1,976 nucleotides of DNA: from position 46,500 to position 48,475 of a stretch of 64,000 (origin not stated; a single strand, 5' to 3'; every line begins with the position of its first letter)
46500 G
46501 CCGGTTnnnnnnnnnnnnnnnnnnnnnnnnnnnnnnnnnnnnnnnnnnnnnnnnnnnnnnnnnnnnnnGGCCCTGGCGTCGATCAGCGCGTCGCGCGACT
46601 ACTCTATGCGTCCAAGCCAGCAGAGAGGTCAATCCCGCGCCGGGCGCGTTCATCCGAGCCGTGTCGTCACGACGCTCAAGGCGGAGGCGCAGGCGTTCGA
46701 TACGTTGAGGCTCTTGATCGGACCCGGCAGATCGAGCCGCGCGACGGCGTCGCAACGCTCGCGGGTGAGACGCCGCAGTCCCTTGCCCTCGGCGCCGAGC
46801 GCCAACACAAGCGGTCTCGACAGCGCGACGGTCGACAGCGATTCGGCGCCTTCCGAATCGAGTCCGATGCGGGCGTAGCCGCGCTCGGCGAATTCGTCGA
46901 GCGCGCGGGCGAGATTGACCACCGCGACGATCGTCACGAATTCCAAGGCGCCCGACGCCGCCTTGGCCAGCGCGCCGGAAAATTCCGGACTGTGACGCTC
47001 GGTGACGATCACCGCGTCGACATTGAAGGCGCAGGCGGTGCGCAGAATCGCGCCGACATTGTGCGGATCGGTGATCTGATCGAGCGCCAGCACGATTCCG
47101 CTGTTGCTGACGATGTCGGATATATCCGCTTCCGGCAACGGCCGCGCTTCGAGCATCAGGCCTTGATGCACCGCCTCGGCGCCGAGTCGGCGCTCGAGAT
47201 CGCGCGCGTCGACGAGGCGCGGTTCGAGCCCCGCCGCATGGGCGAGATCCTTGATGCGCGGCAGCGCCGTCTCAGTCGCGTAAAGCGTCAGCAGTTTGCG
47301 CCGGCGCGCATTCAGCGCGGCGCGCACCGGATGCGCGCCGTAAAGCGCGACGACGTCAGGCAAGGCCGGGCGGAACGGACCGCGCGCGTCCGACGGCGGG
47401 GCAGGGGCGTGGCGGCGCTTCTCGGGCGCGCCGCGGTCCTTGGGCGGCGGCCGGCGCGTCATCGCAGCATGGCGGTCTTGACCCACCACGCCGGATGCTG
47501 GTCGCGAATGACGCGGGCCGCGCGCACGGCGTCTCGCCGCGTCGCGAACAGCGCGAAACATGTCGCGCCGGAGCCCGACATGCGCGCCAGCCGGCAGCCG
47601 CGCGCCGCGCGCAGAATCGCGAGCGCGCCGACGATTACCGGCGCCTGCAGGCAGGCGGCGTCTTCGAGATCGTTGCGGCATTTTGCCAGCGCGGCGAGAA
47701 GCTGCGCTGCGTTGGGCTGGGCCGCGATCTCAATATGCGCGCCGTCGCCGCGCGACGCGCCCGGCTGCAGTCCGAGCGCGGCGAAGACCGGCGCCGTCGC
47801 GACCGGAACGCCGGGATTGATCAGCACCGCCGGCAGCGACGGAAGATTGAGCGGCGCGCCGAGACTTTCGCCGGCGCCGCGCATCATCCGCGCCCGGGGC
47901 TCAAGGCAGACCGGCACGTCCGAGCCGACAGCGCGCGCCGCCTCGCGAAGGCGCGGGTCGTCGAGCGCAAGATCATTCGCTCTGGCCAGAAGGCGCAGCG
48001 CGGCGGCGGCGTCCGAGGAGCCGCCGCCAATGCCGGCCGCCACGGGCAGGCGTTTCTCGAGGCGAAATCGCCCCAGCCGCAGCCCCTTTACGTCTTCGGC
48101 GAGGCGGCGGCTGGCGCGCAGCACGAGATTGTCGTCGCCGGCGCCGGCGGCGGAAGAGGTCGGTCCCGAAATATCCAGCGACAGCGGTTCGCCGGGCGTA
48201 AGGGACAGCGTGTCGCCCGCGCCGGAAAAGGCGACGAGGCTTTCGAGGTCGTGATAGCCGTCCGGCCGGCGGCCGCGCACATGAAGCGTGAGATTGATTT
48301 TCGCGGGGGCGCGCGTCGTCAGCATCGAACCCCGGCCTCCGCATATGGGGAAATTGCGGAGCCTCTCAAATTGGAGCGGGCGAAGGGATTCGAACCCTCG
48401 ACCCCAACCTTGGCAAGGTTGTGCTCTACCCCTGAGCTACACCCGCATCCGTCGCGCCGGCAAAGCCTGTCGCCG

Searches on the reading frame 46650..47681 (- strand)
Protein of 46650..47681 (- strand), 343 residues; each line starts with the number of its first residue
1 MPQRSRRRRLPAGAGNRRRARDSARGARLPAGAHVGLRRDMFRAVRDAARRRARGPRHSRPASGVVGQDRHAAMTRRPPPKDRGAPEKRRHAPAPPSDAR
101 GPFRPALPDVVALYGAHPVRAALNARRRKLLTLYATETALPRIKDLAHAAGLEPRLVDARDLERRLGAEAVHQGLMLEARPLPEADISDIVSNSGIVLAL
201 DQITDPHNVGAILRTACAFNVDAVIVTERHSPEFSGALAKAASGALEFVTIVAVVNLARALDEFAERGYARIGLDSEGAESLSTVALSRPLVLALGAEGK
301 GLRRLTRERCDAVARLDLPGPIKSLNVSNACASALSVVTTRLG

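Call 16: search_protein_families(library=pfam, proteins=[window:46650-47681:-], max_evalue=0.001)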
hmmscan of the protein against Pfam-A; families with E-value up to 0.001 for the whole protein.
window:46650-47681:- (343 aa): 2 families
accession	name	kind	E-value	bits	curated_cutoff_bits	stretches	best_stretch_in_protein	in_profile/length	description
PF00588.24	SpoU_methylase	-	4e-33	114.9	29.7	1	196-333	2-139/142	SpoU rRNA Methylase family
PF08032.17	SpoU_sub_bind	-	3e-09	37.5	22.8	1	113-183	2-74/76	RNA 2'-O ribose methyltransferase substrate binding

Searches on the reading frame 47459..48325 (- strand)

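Call 16: search_protein_families(library=pfam, proteins=[window:47459-48325:-], max_evalue=0.001)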
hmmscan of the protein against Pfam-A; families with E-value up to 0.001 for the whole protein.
window:47459-48325:- (288 aa): 2 families
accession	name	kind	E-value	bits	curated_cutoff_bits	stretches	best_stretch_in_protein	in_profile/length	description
PF00288.32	GHMP_kinases_N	-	5.4e-12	46.2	22.3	1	66-141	1-84/87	GHMP kinases N terminal domain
PF08544.19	GHMP_kinases_C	-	1.1e-07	32.6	21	1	216-276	21-82/85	GHMP kinases C terminal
